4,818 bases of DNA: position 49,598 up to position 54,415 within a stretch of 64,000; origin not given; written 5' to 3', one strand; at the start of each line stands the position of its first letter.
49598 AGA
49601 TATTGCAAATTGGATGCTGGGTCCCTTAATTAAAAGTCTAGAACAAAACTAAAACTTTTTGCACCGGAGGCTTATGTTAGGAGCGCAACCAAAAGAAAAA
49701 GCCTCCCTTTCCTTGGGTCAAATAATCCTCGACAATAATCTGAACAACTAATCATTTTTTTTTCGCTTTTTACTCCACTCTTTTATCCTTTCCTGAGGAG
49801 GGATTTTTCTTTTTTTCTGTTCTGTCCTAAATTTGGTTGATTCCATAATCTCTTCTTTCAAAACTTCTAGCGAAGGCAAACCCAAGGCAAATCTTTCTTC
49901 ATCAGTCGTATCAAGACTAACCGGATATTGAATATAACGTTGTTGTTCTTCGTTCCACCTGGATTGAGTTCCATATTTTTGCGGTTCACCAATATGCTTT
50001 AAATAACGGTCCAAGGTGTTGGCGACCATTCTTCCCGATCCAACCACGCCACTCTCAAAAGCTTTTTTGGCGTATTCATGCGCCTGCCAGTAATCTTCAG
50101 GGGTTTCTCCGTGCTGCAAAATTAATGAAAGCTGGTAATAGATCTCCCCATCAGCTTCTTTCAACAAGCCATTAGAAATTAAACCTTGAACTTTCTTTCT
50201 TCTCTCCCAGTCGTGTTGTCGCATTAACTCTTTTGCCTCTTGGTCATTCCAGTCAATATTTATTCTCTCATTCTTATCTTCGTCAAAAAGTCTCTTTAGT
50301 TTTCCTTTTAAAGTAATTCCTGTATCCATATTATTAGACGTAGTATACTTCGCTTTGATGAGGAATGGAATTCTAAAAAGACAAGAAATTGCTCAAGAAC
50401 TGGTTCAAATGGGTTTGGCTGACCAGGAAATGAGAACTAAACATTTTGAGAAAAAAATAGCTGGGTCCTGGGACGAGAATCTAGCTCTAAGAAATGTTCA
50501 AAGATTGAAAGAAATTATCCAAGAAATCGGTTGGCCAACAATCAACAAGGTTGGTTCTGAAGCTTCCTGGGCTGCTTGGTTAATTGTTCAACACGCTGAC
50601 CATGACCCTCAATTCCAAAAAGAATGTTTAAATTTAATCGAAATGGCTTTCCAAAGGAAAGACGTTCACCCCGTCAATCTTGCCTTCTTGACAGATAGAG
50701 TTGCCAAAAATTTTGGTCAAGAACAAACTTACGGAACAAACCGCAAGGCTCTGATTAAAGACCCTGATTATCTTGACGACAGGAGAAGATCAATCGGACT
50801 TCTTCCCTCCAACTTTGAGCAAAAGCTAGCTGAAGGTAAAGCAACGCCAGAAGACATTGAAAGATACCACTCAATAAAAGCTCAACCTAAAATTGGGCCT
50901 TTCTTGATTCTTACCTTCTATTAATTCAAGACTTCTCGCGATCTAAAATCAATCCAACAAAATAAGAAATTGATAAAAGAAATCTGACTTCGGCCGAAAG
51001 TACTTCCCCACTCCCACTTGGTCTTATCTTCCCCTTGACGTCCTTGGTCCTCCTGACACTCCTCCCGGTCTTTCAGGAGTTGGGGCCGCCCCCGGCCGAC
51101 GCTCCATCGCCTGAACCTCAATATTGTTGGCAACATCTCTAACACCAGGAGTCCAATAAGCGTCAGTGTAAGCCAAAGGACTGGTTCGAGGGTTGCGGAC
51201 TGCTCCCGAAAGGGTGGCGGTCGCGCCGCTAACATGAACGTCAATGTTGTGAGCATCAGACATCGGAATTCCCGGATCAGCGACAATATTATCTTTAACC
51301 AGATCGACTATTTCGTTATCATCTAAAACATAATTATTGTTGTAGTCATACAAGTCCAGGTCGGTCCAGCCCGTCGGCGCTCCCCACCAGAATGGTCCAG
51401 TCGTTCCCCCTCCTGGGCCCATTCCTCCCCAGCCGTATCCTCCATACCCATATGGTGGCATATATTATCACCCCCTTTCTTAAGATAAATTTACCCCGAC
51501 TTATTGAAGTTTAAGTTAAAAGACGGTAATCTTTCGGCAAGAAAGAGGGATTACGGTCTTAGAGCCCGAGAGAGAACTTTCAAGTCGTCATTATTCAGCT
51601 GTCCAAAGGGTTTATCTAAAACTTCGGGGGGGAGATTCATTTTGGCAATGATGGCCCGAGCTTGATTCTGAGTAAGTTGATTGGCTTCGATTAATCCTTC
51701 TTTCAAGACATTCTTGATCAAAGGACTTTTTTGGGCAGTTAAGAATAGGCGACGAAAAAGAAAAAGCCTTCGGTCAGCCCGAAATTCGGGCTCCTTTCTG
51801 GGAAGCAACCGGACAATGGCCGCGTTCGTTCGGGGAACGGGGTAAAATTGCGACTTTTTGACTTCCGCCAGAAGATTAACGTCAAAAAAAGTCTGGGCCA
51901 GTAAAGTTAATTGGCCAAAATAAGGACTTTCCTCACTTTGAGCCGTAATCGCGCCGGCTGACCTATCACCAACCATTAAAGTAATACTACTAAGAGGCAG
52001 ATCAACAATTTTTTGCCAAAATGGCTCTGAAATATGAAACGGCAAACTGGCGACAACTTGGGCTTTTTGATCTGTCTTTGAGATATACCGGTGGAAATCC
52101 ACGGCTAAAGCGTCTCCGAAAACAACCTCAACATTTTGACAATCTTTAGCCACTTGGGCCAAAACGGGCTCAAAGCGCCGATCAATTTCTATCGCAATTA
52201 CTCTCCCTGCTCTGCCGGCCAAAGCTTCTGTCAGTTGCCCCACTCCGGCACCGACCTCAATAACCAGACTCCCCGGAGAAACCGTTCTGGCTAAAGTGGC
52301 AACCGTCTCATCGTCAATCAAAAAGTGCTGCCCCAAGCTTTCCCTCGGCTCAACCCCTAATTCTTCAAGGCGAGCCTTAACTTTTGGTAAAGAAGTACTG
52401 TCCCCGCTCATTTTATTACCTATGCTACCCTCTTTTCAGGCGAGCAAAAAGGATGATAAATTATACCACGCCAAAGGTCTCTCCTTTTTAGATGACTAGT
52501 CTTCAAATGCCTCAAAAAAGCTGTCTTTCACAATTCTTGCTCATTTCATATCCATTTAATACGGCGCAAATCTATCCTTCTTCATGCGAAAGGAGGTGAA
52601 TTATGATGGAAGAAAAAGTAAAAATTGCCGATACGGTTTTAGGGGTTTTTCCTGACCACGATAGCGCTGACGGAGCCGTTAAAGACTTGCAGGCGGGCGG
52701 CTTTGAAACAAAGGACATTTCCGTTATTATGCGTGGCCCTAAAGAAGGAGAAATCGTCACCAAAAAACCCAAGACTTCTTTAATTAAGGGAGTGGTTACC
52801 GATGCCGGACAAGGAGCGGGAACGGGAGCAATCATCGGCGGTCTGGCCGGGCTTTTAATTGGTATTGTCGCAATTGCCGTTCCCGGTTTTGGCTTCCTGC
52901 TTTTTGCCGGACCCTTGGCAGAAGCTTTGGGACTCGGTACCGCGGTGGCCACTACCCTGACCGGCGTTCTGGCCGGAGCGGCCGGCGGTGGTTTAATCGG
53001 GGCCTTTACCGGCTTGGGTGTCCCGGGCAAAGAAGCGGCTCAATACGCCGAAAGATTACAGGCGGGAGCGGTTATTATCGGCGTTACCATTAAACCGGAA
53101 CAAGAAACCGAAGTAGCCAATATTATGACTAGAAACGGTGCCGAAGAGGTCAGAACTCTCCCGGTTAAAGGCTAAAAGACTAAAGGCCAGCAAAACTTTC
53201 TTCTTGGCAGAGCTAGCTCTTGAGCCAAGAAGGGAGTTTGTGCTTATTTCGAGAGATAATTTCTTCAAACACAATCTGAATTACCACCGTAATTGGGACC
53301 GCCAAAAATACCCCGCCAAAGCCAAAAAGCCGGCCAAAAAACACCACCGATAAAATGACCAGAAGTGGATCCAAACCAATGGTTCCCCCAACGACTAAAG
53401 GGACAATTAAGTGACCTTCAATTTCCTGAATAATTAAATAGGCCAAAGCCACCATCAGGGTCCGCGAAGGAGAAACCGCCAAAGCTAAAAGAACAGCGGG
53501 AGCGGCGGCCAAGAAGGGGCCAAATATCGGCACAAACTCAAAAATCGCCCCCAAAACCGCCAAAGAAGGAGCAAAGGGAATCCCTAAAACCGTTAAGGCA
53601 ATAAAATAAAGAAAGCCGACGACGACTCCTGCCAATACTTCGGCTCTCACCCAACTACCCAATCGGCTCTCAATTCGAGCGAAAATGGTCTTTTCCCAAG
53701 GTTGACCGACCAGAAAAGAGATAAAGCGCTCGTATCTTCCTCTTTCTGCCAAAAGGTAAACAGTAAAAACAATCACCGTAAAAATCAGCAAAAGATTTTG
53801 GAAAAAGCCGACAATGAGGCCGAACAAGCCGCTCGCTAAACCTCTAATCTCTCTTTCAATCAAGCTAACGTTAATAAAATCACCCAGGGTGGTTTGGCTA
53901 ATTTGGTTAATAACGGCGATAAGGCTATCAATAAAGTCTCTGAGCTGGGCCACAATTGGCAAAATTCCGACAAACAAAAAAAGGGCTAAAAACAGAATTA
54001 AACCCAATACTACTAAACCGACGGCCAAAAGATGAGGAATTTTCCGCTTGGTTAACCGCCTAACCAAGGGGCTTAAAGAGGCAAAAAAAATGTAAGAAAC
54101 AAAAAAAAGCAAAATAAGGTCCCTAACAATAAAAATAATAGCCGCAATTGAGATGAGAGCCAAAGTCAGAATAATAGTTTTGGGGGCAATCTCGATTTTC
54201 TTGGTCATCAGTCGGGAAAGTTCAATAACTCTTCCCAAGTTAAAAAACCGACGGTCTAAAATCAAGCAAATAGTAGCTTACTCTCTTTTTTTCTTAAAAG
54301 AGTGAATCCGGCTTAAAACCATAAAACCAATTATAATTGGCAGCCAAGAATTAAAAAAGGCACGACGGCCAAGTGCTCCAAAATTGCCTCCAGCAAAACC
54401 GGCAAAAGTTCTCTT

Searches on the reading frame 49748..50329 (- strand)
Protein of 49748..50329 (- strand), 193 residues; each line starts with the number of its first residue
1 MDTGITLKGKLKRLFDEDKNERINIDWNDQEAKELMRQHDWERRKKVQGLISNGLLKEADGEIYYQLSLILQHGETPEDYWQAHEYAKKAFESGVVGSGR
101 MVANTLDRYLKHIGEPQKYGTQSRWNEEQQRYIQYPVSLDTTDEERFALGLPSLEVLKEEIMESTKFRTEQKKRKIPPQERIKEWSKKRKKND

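Call 47: search_protein_families(library=pfam, proteins=[window:49748-50329:-], max_evalue=0.01)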
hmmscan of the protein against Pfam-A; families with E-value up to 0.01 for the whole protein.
window:49748-50329:- (193 aa): 1 family
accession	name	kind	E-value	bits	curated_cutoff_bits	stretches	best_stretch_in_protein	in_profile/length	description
PF20329.3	DUF6624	-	0.0001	22.3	27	1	69-156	73-159/173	Family of unknown function (DUF6624)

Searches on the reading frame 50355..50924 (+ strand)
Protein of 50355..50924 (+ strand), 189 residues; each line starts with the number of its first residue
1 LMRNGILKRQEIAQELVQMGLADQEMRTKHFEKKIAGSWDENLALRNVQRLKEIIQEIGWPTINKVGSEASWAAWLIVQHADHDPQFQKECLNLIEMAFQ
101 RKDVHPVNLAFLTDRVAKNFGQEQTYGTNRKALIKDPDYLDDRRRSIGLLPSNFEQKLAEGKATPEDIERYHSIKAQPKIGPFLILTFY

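Call 47: search_protein_families(library=pfam, proteins=[window:50355-50924:+], max_evalue=0.01)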
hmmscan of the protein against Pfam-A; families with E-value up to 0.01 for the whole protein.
window:50355-50924:+ (189 aa): 2 families
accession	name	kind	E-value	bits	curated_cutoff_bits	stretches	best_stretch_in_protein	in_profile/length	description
PF20329.3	DUF6624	-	3.6e-14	53.1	27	1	12-153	3-158/173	Family of unknown function (DUF6624)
PF19795.4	DUF6279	-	0.006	17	27.7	0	8-96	97-184/195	Family of unknown function (DUF6279)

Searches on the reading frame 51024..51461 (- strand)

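Call 47: search_protein_families(library=pfam, proteins=[window:51024-51461:-], max_evalue=0.01)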
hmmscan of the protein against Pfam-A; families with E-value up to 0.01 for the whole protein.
window:51024-51461:- (145 aa): 1 family
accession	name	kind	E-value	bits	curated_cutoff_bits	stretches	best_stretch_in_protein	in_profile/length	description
PF04972.22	BON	-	4.2e-10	40.2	27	1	47-117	1-68/69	BON domain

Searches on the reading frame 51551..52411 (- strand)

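Call 47: search_protein_families(library=pfam, proteins=[window:51551-52411:-], max_evalue=0.01)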
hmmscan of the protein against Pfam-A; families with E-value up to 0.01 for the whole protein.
window:51551-52411:- (286 aa): 5 families
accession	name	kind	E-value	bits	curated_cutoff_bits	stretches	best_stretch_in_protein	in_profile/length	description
PF00398.26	RrnaAD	-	3.3e-35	121.9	24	1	23-242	5-229/263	Ribosomal RNA adenine dimethylase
PF13649.12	Methyltransf_25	-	8.4e-05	23.6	27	1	50-122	1-70/97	Methyltransferase domain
PF02475.24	TRM5-TYW2_MTfase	-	0.00071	20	28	1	38-84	28-76/164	TRM5/TYW2 methyltransferase domain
PF08241.18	Methyltransf_11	-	0.0021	19.1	21.2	1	52-106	2-56/95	Methyltransferase domain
PF02390.23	Methyltransf_4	-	0.0023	17.9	24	1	48-112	3-70/173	Putative methyltransferase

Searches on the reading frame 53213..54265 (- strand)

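Call 47: search_protein_families(library=pfam, proteins=[window:53213-54265:-], max_evalue=0.01)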
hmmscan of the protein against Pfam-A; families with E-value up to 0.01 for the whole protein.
window:53213-54265:- (350 aa): 1 family
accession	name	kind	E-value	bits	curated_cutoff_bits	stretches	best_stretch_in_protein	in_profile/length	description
PF01594.21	AI-2E_transport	-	1.3e-43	149.9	34.3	1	32-336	3-326/327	AI-2E family transporter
